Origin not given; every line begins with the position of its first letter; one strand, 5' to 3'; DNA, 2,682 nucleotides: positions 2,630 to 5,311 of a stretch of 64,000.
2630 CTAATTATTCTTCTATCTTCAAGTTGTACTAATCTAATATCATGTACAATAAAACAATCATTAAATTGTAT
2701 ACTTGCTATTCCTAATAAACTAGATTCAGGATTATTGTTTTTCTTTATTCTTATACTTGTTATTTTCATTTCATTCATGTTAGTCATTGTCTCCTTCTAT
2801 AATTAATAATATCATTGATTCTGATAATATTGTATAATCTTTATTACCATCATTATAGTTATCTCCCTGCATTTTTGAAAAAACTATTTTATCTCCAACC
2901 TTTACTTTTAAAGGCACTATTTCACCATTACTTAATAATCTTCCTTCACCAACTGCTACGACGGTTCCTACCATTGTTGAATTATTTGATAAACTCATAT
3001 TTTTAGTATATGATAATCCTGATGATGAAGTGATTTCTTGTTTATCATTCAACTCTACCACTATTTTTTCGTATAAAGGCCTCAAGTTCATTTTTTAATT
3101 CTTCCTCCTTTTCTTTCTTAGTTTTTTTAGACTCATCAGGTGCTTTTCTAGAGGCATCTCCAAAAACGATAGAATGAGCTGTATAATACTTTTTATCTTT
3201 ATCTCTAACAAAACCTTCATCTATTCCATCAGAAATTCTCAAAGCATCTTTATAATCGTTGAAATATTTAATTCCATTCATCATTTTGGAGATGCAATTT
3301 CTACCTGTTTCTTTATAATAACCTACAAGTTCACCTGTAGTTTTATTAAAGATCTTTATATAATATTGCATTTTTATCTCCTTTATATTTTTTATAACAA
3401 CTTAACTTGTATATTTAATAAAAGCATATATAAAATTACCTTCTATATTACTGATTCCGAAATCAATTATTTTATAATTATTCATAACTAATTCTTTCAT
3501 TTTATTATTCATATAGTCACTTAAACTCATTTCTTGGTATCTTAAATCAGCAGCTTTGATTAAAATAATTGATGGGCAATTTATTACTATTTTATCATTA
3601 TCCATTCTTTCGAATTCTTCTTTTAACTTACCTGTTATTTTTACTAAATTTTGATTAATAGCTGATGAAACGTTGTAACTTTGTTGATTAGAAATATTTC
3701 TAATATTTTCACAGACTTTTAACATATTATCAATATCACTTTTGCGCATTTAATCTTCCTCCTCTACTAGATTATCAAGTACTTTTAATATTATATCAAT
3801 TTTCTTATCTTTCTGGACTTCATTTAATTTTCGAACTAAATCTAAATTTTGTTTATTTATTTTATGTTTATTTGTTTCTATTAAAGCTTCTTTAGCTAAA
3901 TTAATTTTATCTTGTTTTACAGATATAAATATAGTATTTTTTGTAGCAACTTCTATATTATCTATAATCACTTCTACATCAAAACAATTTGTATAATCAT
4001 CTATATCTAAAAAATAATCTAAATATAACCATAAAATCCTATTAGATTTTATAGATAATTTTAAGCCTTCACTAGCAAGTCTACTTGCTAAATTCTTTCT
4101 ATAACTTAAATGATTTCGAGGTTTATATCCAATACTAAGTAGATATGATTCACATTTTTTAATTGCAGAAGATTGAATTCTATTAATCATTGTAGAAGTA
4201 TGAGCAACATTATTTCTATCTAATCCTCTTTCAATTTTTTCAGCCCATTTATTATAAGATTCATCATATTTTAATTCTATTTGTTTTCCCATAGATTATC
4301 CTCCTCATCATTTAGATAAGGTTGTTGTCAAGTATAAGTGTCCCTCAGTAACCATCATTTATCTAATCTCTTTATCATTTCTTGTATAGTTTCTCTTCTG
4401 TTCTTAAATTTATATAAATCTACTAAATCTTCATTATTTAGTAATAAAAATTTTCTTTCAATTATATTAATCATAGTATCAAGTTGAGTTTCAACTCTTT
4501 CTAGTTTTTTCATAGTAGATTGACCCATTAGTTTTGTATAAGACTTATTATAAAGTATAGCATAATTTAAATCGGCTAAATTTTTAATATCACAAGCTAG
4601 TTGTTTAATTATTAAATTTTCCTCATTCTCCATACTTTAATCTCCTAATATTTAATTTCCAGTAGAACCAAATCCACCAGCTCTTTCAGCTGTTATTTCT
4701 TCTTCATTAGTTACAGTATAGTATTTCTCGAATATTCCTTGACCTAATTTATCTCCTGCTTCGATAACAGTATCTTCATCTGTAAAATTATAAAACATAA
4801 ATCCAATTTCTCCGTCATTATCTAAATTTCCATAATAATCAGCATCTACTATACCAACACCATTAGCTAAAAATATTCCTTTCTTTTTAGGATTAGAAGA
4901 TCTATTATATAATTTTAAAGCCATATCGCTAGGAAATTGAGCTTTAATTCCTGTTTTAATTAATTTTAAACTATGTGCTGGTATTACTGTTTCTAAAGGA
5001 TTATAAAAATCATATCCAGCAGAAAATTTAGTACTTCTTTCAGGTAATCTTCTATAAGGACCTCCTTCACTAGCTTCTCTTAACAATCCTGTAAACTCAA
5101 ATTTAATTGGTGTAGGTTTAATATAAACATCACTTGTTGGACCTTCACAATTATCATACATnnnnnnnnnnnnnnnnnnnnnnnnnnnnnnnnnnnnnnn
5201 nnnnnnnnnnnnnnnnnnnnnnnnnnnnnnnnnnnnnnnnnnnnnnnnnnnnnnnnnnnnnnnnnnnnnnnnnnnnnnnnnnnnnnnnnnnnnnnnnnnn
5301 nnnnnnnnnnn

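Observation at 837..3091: Phage-encoded GroES - SpoVG - GroEL cluster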

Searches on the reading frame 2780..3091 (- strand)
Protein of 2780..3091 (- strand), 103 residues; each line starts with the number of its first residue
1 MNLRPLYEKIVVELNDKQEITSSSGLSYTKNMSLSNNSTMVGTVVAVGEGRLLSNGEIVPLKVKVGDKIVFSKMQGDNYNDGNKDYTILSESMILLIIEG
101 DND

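Call 3: search_protein_families(library=pfam, proteins=[window:2780-3091:-], max_evalue=0.01)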
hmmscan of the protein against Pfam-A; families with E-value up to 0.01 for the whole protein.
window:2780-3091:- (103 aa): 1 family
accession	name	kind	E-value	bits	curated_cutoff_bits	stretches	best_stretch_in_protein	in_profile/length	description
PF00166.26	Cpn10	-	1.8e-21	76.4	21.1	1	2-97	1-92/93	Chaperonin 10 Kd subunit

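Call 4: search_protein_families(library=phrogs, proteins=[window:2780-3091:-], max_evalue=0.01)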
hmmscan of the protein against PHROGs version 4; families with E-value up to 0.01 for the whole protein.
window:2780-3091:- (103 aa): 1 family
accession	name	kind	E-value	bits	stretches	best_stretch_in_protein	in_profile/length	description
phrog_3188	-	other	6.8e-18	65.3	1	1-99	1-95/96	co-chaperonin GroES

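Call 30: search_solved_structures(query=window:2780-3091:-, max_evalue=0.001, show_alignments=2)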
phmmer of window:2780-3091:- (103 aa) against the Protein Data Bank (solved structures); distinct sequences matched with E-value up to 0.001: 17.
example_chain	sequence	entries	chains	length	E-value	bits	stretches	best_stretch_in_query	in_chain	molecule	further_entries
8wuw_a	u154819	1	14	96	2.3e-18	69.2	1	2-98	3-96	Co-chaperonin GroES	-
8wux_a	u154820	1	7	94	3e-18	68.8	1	3-98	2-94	Co-chaperonin GroES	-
1aon_O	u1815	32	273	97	4.9e-15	58.6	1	1-99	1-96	GROEL/GROES COMPLEX | GROES | groES protein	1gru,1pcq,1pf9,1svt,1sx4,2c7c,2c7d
8bm0_W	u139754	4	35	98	1.5e-14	57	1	2-99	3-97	Co-chaperonin GroES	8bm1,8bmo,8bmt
8bkz_Y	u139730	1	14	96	2.5e-14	56.3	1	2-99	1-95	Co-chaperonin GroES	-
1wnr_A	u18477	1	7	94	6.4e-12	48.6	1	3-98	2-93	10 kDa chaperonin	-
4v4o_O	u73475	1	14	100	7.3e-12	48.4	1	3-98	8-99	cpn10(GroES)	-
3nx6_A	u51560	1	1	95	1.5e-11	47.4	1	1-98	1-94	10kDa chaperonin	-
1hx5_A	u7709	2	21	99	1.7e-11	47.2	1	1-98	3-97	10 KDA CHAPERONIN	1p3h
7ekq_R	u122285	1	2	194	2e-11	47.1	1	2-96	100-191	Cpn20 co-chaperonin subunit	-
8wuc_a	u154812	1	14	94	1.4e-10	44.3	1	3-99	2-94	Co-chaperonin GroES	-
1lep_A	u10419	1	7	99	5.4e-09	39.2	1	2-98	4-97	CHAPERONIN-10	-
6mrc_V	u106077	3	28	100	1.6e-08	37.7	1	4-94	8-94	10 kDa heat shock protein, mitochondrial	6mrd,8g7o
13kk_F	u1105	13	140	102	1.7e-08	37.6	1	4-94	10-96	10 kDa heat shock protein, mitochondrial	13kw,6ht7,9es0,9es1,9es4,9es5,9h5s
8g7n_O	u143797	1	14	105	1.9e-08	37.5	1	4-94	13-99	10 kDa heat shock protein, mitochondrial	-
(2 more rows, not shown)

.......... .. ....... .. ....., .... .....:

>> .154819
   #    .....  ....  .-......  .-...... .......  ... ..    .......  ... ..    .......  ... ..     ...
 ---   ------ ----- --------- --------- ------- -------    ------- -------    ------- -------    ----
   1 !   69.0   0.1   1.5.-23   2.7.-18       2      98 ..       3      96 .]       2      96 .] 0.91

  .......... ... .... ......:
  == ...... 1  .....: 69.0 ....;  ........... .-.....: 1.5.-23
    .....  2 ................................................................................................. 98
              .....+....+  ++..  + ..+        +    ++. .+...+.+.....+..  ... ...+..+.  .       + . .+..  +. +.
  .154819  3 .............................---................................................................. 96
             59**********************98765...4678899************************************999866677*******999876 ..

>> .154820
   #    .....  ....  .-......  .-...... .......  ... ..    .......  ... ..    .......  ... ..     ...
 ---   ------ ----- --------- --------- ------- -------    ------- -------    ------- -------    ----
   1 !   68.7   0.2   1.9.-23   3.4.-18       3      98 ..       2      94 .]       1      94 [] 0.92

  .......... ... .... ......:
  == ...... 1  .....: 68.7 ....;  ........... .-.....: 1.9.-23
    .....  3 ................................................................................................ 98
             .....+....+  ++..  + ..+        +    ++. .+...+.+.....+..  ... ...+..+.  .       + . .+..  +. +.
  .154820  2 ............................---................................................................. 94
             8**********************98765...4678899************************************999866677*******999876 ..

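Call 70: search_protein_families(library=ncbifam, proteins=[window:2780-3091:-], max_evalue=0.001)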
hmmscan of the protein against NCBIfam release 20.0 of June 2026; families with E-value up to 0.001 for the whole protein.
window:2780-3091:- (103 aa): 15 families
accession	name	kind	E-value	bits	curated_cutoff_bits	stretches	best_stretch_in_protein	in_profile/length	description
NF001534.0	PRK00364.2-5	equivalog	2.3e-19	69.2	120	1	3-99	2-94/94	co-chaperone GroES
NF001526.0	PRK00364.1-1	subfamily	2.3e-18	66.2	130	1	1-99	1-96/96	co-chaperone GroES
NF001532.0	PRK00364.2-3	equivalog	3.8e-18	65.3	130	1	3-99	2-94/94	co-chaperone GroES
NF001530.0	PRK00364.1-6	equivalog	1.2e-17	63.7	136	1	2-99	10-103/104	co-chaperone GroES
NF001527.0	PRK00364.1-2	subfamily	1.5e-17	63.6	120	1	1-99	1-95/96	co-chaperone GroES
NF001531.0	PRK00364.2-2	subfamily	4.1e-17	62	96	1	1-99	1-94/94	co-chaperone GroES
NF001533.0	PRK00364.2-4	subfamily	6.2e-16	58.2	99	1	1-98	4-97/98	co-chaperone GroES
NF001529.0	PRK00364.1-5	subfamily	9.7e-14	51.3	133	1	1-98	1-94/95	co-chaperone GroES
NF001528.0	PRK00364.1-4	equivalog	2e-13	50.3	119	1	3-99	2-94/95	co-chaperone GroES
NF001536.0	PRK00364.3-2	equivalog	1.4e-11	44.3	147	1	1-99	1-100/109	co-chaperone GroES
NF001537.0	PRK00364.3-3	equivalog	3e-08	33.8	109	1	1-98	1-85/86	co-chaperone GroES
NF001538.0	PRK00364.3-4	equivalog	3.4e-08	33.5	142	1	2-99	5-91/92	co-chaperone GroES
NF011106.0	PRK14533.1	equivalog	1e-05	25.3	128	1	35-99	31-90/91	co-chaperonin GroES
NF001539.0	PRK00364.3-5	equivalog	2e-05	24.6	122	1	1-94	1-85/91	co-chaperone GroES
NF001535.0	PRK00364.3-1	equivalog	0.00054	20.1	215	1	1-99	1-90/118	co-chaperone GroES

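Call 74: search_dna_similar(query=window:2780-3091:-, collection=phages, mode=protein, max_rows=30, max_evalue=0.001)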
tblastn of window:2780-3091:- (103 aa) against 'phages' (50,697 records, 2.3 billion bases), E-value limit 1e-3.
Records with a match: 11; places in all: 11; records where one place covers at least 80% of the query: 6.
Best place of each record, by identity: <60% 11.
By first word of the organism name: Salmonella 3; Listeria 2; Stenotrophomonas 2; Enterococcus 2; Xanthomonas 1; Staphylococcus 1.
By host as written in the record: Listeria monocytogenes 2; Homo sapiens 2; Xanthomonas citri 1; Staphylococcus aureus 1; Stenotrophomonas maltophilia SRM01 1; Stenotrophomonas maltophilia 1; Salmonella enterica subsp. enterica serovar Kentucky 1; - 1; and 1 more.
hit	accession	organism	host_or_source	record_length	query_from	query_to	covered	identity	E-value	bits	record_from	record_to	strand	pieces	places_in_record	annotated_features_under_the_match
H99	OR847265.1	Listeria phage LM 4-11-1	Listeria monocytogenes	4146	3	86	82%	40.5%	9e-11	62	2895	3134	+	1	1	record has no annotation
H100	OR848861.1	Listeria phage LM 4-14-1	Listeria monocytogenes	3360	3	86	82%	40.5%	9e-11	62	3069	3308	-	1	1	record has no annotation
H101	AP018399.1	Xanthomonas phage XacN1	Xanthomonas citri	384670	1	84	82%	36.8%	4e-7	52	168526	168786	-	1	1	co-chaperone GroES | predicted ORF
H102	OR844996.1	Staphylococcus phage SA 1306 Kay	Staphylococcus aureus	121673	3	86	82%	35.7%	4e-7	52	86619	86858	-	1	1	record has no annotation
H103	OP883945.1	Stenotrophomonas phage CM1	Stenotrophomonas maltophilia SRM01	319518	1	86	83%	33.7%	1e-4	44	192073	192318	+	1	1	record has no annotation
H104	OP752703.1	Stenotrophomonas phage RAS14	Stenotrophomonas maltophilia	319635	1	86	83%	33.7%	1e-4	44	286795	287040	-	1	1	heat shock protein 10 kDa family chaperone GroES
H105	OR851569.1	Salmonella phage S.Kent 1-2-1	Salmonella enterica subsp. enterica ...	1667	1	71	69%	39.4%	2e-8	56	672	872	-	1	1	record has no annotation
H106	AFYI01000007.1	Salmonella enterica subsp. enterica serovar Infantis str. ...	Homo sapiens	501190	1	71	69%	39.4%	2e-8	56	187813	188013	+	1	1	chaperonin GroS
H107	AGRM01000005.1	Salmonella enterica subsp. houtenae str. ATCC BAA-1581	Homo sapiens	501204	1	71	69%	39.4%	2e-8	56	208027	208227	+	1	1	chaperonin GroS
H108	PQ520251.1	Enterococcus phage IME_EF3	-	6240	3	76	72%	37.8%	1e-7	53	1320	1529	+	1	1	record has no annotation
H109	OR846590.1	Enterococcus phage Efs 1-1-1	Enterococcus faecalis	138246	3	76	72%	37.8%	1e-7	53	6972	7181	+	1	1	record has no annotation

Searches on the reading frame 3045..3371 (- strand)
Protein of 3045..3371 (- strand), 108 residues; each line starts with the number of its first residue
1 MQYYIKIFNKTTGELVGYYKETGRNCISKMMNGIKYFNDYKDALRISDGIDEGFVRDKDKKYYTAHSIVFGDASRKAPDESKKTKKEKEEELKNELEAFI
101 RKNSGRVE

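Call 3: search_protein_families(library=pfam, proteins=[window:3045-3371:-], max_evalue=0.01)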
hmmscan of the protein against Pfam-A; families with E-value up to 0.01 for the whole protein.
window:3045-3371:- (108 aa): 0 families

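Call 4: search_protein_families(library=phrogs, proteins=[window:3045-3371:-], max_evalue=0.01)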
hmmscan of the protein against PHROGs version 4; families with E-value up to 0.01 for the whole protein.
window:3045-3371:- (108 aa): 0 families

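Call 42: find_homologous_proteins(query=window:3045-3371:-, max_evalue=0.001)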
Query window:3045-3371:- (108 aa): 68 proteins with E <= 0.001 among 72 candidates.
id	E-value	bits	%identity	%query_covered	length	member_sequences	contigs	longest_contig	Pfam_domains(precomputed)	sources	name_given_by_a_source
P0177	8.7e-59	214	90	100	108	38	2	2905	-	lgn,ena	-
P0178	2.9e-58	212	91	100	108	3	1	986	-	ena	-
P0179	5.3e-57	208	88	100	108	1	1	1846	-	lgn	-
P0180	8.4e-55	201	87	100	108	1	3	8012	-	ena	-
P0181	7.1e-44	166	72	99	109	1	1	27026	-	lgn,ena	-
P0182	3.8e-43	164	71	99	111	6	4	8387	-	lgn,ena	-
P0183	4.0e-43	164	70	98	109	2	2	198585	-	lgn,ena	-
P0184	4.7e-43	164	72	98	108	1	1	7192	-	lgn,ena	-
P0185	6.0e-43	163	70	100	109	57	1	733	-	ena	-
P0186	5.1e-42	160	67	98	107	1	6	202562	-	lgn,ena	-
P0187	2.1e-41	158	65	99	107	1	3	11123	-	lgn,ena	-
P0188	2.3e-41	158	68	98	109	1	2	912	-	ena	-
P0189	4.6e-41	157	64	98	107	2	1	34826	-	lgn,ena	-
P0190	5.5e-41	157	66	100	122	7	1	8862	-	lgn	-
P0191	1.4e-40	156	66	100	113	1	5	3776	-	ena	-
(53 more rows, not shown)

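Call 50: predict_structure(alignment_id=A4)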
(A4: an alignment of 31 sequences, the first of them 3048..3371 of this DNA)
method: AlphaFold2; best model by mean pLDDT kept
length: 108 residues; sequences in the alignment: 31
mean_pLDDT: 78.1   pTM: 0.58
mean pLDDT of the five models: 78.1, 76.7, 76.0, 74.0, 73.4
residues with pLDDT >= 90: 17; 70-90: 62; 50-70: 27; < 50: 2
segments of 3 or more residues with pLDDT < 50: none
pLDDT, mean of each block of 10 residues (from residue 1): 90 88 77 86 89 77 88 73 57 71 57
secondary structure, 60 per line:
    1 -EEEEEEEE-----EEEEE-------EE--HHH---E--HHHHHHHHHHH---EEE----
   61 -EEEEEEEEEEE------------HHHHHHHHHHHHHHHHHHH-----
elements in order: E2-9 E15-19 H40-50 E54-56 E62-72 H85-103

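Call 70: search_protein_families(library=ncbifam, proteins=[window:3045-3371:-], max_evalue=0.001)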
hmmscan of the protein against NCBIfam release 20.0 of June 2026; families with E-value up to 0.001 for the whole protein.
window:3045-3371:- (108 aa): 0 families

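Call 73: search_protein_representatives(alignment_id=A4)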
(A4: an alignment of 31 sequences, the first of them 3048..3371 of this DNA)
Query: 31 sequences, 109 profile positions. Proteins with E-value up to 0.001 (for the whole library): 15; up to 1e-10: 12; up to 1e-30: 4. The best 15 are listed.
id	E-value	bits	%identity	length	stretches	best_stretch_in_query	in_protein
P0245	4.9e-44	165.0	-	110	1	1-108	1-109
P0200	8.2e-43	161.0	-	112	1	1-108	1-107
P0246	3.1e-33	130.3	-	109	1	1-108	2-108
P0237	1.2e-32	128.3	-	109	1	1-106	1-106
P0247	1.1e-29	118.7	-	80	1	1-78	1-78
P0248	2.4e-27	111.3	-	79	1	30-106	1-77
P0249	6.4e-26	106.7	-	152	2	13-81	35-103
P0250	2.0e-25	105.1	-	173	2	14-107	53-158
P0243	1.2e-18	83.3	-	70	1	1-49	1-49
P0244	3.3e-18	81.9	-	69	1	1-50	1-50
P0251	2.2e-16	76.0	-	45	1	1-43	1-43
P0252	1.0e-13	67.4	-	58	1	1-46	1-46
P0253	7.3e-07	45.4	-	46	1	1-28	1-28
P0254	5.1e-05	39.4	-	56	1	53-107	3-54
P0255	2.2e-04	37.4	-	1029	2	41-62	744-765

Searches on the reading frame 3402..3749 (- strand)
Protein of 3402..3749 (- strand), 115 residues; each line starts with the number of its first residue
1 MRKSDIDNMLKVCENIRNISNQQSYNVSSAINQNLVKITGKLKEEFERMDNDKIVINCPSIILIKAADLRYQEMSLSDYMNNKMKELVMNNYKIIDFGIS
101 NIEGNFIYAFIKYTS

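Call 3: search_protein_families(library=pfam, proteins=[window:3402-3749:-], max_evalue=0.01)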
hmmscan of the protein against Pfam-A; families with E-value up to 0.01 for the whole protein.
window:3402-3749:- (115 aa): 0 families

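Call 4: search_protein_families(library=phrogs, proteins=[window:3402-3749:-], max_evalue=0.01)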
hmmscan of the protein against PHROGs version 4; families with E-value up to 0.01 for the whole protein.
window:3402-3749:- (115 aa): 0 families

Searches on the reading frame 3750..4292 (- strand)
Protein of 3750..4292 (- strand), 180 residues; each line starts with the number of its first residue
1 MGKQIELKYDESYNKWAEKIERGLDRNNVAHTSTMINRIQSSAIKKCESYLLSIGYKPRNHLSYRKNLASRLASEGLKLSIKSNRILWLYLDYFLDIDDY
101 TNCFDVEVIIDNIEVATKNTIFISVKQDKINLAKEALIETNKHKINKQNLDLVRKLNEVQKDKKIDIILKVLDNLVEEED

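Call 3: search_protein_families(library=pfam, proteins=[window:3750-4292:-], max_evalue=0.01)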
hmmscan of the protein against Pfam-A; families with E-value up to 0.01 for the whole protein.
window:3750-4292:- (180 aa): 2 families
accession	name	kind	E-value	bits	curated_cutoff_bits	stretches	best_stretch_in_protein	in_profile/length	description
PF11134.13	Phage_stabilise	-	0.0053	15.9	25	1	98-160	383-444/469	Phage stabilisation protein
PF16746.10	BAR_3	-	0.0092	16.1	31.7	0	126-172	145-190/235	BAR domain of APPL family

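Call 4: search_protein_families(library=phrogs, proteins=[window:3750-4292:-], max_evalue=0.01)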
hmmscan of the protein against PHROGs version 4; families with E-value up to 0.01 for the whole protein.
window:3750-4292:- (180 aa): 0 families

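Call 48: search_protein_families(library=pfam, proteins=[window:3750-4292:-], max_evalue=0.01)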
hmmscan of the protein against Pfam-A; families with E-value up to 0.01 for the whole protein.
window:3750-4292:- (180 aa): 2 families
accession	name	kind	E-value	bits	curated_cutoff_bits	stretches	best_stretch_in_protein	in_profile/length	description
PF11134.13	Phage_stabilise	-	0.0053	15.9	25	1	98-160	383-444/469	Phage stabilisation protein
PF16746.10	BAR_3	-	0.0092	16.1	31.7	0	126-172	145-190/235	BAR domain of APPL family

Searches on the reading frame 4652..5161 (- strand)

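Call 48: search_protein_families(library=pfam, proteins=[window:4652-5161:-], max_evalue=0.01)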
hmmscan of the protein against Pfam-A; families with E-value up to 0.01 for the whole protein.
window:4652-5161:- (169 aa): 2 families
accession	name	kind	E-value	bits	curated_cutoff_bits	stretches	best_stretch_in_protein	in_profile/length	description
PF00692.24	dUTPase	-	1.1e-17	64.4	22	1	39-168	5-129/129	dUTPase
PF22769.1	DCD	-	0.0081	16.7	27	0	59-146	72-152/153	dCTP deaminase-like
